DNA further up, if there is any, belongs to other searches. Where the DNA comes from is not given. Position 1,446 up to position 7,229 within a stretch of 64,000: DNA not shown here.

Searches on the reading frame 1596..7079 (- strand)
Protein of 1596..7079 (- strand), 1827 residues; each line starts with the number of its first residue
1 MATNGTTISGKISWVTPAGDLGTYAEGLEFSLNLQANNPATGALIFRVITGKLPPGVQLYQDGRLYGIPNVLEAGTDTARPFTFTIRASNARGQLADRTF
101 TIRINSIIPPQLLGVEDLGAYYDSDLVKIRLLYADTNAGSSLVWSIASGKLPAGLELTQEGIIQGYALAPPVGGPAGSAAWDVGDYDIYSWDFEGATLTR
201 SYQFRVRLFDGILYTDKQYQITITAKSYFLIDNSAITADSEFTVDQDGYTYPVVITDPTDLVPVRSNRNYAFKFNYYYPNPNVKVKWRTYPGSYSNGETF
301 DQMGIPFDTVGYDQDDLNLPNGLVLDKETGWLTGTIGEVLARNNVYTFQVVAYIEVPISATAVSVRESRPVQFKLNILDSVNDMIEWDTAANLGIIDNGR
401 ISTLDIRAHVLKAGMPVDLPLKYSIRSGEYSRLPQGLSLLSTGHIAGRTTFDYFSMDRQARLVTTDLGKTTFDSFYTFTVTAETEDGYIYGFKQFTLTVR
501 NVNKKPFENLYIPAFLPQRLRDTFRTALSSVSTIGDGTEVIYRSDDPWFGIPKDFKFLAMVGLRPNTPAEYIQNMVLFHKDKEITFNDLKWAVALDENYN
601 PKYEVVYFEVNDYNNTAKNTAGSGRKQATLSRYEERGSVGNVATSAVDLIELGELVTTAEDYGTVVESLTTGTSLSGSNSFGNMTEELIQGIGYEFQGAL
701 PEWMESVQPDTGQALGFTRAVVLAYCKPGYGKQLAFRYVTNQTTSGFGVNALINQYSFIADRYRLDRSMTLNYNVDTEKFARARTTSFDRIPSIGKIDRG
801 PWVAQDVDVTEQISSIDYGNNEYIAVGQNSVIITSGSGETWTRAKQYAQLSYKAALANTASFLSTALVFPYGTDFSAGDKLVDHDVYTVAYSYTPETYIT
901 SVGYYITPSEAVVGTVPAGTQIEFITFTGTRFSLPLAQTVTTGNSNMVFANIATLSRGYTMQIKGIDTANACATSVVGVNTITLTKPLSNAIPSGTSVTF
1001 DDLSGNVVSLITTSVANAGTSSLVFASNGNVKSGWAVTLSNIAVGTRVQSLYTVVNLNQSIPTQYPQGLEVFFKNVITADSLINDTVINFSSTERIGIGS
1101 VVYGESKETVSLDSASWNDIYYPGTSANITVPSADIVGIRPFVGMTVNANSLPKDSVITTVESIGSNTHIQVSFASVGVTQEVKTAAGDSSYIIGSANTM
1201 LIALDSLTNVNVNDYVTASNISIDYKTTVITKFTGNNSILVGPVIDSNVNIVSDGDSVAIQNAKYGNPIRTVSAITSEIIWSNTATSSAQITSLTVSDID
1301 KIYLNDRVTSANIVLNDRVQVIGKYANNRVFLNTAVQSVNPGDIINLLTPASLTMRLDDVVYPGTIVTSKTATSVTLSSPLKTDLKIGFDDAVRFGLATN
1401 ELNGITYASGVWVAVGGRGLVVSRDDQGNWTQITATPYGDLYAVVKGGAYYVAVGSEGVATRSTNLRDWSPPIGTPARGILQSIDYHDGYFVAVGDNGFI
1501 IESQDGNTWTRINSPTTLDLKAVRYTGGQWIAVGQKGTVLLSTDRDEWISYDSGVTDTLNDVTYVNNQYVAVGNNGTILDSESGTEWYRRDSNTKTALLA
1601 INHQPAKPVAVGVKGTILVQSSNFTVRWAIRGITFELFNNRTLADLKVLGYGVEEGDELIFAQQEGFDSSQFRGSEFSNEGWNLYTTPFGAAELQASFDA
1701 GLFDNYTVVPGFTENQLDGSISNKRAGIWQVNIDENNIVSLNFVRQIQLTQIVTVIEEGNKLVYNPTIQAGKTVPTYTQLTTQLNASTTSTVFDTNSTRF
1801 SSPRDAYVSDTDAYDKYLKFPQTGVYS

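Call 10: search_protein_families(library=pfam, max_evalue=0.001, proteins=[window:1596-7079:-])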
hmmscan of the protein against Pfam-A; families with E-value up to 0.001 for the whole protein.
window:1596-7079:- (1827 aa): 2 families
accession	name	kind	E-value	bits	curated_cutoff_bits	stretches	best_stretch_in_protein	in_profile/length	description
PF05345.18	He_PIG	-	1.3e-09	38.8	24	2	26-104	15-95/96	Putative Ig domain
PF23366.1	Beta-prop_HVO_0234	-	9.4e-06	25.8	27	0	1493-1557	203-267/274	HVO_0234-like, beta propeller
